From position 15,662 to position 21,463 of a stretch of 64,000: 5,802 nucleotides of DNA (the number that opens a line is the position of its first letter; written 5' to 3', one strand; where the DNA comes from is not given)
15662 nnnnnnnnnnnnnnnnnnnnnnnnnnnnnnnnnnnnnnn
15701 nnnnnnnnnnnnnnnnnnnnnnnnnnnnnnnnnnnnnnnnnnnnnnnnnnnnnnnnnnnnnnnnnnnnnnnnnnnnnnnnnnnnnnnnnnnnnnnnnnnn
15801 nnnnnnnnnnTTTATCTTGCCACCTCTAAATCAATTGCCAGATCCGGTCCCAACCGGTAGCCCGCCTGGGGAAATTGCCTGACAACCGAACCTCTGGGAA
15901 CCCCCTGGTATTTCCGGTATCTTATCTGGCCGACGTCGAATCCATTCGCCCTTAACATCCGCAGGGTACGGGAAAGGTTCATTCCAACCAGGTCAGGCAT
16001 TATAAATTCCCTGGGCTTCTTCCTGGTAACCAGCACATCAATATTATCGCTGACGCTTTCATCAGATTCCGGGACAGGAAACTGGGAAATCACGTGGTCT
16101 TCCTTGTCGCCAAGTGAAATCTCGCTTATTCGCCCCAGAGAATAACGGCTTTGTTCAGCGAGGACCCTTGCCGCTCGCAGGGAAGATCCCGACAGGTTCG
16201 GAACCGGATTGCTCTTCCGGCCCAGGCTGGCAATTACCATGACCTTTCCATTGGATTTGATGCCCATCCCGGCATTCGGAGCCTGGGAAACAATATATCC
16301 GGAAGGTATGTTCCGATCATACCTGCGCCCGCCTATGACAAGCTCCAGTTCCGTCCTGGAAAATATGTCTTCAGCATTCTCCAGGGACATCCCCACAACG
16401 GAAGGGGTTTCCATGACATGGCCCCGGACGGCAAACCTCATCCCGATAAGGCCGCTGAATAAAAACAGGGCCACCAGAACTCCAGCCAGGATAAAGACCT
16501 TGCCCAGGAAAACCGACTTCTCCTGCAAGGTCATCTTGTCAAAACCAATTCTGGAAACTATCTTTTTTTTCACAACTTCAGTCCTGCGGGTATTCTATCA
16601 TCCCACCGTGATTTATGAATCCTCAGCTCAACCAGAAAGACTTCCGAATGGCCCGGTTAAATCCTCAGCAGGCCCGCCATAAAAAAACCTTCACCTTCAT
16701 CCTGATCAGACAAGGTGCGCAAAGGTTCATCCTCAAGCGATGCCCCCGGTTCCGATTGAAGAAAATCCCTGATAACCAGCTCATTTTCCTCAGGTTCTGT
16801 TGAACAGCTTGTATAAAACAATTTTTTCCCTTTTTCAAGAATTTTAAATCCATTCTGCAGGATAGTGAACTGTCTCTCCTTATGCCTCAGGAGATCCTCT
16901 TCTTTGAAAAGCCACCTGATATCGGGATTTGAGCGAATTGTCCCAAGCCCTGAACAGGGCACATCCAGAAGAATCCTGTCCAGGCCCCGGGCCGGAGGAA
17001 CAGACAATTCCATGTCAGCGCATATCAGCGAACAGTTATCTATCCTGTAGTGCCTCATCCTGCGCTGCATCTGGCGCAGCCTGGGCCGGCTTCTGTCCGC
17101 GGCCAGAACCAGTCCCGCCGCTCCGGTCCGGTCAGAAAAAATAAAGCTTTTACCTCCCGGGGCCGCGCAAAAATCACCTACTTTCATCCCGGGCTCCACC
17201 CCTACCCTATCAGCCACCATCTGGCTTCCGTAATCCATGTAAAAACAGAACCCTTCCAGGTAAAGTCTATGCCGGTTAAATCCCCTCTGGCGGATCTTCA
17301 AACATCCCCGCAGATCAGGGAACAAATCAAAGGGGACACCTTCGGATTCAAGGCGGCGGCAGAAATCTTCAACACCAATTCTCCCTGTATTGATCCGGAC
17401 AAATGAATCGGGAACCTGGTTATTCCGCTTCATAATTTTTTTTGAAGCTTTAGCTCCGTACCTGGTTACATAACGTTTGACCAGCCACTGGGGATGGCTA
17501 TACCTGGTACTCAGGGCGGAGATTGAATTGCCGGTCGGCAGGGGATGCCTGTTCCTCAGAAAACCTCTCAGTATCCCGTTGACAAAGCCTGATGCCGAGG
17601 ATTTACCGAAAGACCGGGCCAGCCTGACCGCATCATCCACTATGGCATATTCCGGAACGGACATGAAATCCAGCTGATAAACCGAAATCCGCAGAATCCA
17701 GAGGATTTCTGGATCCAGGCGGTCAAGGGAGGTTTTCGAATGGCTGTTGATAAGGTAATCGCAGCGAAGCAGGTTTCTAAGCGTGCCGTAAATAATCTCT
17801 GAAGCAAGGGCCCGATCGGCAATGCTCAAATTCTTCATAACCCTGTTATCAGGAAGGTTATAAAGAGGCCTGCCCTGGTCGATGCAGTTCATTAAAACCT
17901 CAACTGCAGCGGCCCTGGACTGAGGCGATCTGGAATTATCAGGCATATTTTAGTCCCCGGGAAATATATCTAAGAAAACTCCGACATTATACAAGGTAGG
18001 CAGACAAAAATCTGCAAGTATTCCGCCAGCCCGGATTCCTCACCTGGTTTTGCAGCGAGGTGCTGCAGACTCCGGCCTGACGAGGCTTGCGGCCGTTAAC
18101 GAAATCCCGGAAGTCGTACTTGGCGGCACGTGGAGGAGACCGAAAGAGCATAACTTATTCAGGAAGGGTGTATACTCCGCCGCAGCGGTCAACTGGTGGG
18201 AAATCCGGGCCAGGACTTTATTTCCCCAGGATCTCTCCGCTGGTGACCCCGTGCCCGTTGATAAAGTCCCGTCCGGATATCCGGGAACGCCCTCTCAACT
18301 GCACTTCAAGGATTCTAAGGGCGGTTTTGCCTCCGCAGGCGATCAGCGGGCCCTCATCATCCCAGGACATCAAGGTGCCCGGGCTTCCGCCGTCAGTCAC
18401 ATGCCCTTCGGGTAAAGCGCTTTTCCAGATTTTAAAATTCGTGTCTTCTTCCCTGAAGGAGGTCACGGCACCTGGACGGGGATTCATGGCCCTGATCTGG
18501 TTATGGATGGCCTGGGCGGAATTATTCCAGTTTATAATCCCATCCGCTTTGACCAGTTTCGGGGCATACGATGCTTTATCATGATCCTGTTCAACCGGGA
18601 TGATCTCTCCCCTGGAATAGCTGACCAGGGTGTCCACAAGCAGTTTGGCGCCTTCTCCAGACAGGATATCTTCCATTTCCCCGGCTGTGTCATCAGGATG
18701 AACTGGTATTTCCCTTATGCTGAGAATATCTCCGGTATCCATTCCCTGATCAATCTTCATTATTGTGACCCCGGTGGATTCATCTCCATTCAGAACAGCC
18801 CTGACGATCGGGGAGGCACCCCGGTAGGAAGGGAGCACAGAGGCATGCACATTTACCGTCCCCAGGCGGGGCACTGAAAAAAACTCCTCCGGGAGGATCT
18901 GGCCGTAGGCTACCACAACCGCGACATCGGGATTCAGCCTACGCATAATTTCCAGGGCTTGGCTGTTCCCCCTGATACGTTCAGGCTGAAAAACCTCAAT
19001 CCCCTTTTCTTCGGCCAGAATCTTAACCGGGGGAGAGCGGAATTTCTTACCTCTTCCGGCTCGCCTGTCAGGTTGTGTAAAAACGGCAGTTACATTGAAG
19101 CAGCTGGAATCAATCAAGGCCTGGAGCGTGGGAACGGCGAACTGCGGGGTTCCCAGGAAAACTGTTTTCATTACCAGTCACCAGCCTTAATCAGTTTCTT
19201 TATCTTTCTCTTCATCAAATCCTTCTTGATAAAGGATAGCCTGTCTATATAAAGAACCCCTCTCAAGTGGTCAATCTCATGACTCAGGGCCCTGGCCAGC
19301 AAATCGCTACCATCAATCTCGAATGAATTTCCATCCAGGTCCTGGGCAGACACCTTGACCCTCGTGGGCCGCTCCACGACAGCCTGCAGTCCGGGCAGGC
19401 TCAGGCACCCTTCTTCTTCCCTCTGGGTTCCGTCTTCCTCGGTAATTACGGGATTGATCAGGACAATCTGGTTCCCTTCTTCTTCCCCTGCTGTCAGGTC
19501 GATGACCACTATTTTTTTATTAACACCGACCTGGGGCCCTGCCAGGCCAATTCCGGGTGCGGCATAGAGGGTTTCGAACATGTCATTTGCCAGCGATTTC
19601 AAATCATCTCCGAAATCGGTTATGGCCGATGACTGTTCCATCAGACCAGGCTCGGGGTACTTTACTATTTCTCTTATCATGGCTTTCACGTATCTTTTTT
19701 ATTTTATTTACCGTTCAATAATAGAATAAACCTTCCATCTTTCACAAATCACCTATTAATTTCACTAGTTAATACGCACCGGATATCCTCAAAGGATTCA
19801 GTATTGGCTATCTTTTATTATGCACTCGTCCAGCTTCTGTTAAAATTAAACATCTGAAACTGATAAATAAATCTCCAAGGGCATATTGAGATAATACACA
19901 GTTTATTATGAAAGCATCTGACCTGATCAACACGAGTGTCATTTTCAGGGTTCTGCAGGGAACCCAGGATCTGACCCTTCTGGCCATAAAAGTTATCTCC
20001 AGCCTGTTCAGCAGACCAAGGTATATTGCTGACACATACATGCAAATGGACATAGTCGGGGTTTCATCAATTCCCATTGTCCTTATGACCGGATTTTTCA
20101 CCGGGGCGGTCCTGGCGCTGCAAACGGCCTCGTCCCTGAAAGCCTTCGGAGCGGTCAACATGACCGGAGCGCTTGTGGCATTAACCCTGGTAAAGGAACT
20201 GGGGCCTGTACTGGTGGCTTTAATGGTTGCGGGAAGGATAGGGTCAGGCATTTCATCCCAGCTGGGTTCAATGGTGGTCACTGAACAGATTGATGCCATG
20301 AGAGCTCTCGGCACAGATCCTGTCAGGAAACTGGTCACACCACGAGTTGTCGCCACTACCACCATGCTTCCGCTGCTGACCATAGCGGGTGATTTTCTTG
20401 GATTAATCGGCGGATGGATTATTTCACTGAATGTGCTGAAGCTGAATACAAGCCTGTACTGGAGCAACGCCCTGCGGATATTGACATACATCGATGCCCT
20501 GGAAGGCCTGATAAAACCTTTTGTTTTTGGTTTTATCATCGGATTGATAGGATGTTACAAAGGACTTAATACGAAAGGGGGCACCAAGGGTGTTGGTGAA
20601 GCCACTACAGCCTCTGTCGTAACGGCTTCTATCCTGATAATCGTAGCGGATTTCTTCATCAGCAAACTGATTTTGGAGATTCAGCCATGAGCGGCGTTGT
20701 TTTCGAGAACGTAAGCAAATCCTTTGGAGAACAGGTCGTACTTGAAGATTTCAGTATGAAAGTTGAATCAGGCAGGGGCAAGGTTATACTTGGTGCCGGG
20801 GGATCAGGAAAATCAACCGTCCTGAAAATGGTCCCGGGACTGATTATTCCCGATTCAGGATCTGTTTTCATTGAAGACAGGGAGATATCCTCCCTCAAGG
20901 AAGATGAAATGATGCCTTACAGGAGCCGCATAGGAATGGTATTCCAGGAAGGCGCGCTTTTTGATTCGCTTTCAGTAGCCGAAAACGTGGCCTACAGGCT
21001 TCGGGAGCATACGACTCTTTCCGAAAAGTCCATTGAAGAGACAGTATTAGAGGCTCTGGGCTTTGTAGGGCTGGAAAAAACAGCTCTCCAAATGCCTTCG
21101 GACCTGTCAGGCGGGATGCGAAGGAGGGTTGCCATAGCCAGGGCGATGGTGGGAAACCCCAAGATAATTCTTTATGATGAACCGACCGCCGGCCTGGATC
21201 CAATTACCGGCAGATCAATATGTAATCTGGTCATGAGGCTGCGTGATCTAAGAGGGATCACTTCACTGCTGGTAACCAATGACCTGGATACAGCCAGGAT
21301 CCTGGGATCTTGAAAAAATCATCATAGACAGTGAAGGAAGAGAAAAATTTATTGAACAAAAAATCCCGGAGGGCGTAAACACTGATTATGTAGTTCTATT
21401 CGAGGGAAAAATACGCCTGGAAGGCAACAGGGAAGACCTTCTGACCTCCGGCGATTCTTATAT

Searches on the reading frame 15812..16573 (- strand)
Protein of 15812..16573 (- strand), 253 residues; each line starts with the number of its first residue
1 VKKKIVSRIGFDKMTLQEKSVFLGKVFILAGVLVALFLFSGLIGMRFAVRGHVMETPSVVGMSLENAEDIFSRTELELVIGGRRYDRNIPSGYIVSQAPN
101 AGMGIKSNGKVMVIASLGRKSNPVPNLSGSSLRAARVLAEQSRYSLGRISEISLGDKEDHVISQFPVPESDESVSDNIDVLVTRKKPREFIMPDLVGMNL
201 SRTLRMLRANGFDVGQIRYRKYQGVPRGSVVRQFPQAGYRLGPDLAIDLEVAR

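Call 46: search_protein_families(library=pfam, proteins=[window:15812-16573:-], max_evalue=0.00001)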
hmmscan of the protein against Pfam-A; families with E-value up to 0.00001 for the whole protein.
window:15812-16573:- (253 aa): 1 family
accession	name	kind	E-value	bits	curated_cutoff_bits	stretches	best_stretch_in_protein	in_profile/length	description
PF03793.24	PASTA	-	1.8e-26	92.3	23.2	2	191-251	2-62/64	PASTA domain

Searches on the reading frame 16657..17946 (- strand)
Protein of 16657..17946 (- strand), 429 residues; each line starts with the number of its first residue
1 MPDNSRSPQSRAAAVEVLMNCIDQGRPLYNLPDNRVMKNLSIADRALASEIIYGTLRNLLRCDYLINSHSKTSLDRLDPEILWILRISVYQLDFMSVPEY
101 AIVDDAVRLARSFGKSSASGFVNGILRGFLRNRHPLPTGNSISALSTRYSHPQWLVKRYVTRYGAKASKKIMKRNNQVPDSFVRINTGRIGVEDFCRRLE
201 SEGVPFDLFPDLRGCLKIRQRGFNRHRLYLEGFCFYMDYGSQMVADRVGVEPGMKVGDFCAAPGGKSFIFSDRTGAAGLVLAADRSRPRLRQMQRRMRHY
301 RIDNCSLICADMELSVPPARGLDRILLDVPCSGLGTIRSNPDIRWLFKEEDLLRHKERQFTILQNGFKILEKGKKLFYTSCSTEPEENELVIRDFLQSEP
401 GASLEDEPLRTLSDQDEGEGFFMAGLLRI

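Call 46: search_protein_families(library=pfam, proteins=[window:16657-17946:-], max_evalue=0.00001)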
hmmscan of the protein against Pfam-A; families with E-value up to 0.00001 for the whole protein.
window:16657-17946:- (429 aa): 3 families
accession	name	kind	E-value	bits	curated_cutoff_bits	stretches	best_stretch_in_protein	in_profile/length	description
PF01189.24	Methyltr_RsmB-F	-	2.7e-34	119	27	1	256-420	12-178/199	16S rRNA methyltransferase RsmB/F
PF01029.23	NusB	-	2.1e-29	103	23.1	1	9-131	2-133/133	NusB family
PF22458.1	RsmF-B_ferredox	-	2e-13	50.7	27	1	151-220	1-69/74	Methyltr_RsmF/B-like, ferredoxin-like domain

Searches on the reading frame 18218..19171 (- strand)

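Call 46: search_protein_families(library=pfam, proteins=[window:18218-19171:-], max_evalue=0.00001)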
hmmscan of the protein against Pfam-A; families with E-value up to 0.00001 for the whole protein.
window:18218-19171:- (317 aa): 2 families
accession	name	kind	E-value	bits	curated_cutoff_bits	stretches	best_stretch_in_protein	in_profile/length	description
PF00551.24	Formyl_trans_N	-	9.9e-41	139.9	26.1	1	1-181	1-180/181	Formyl transferase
PF02911.23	Formyl_trans_C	-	7.5e-25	87.5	21.1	1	205-307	1-99/100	Formyl transferase, C-terminal domain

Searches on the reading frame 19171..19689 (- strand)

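Call 46: search_protein_families(library=pfam, proteins=[window:19171-19689:-], max_evalue=0.00001)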
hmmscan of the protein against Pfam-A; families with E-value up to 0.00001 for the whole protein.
window:19171-19689:- (172 aa): 1 family
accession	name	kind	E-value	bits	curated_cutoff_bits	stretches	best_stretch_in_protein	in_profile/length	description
PF01327.26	Pep_deformylase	-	1.7e-51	174.3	22.8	1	5-155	1-154/156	Polypeptide deformylase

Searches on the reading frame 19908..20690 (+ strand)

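Call 46: search_protein_families(library=pfam, proteins=[window:19908-20690:+], max_evalue=0.00001)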
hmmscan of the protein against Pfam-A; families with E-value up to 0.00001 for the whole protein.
window:19908-20690:+ (260 aa): 1 family
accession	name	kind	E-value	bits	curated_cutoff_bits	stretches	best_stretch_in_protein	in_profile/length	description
PF02405.21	MlaE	-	1.2e-77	260.8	22.5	1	45-253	3-211/212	Permease MlaE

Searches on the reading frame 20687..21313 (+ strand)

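Call 46: search_protein_families(library=pfam, proteins=[window:20687-21313:+], max_evalue=0.00001)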
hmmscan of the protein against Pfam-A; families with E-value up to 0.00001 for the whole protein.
window:20687-21313:+ (208 aa): 1 family
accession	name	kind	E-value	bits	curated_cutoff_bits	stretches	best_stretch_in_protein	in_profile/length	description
PF00005.33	ABC_tran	-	1.2e-32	113.8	25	1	19-168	1-137/137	ABC transporter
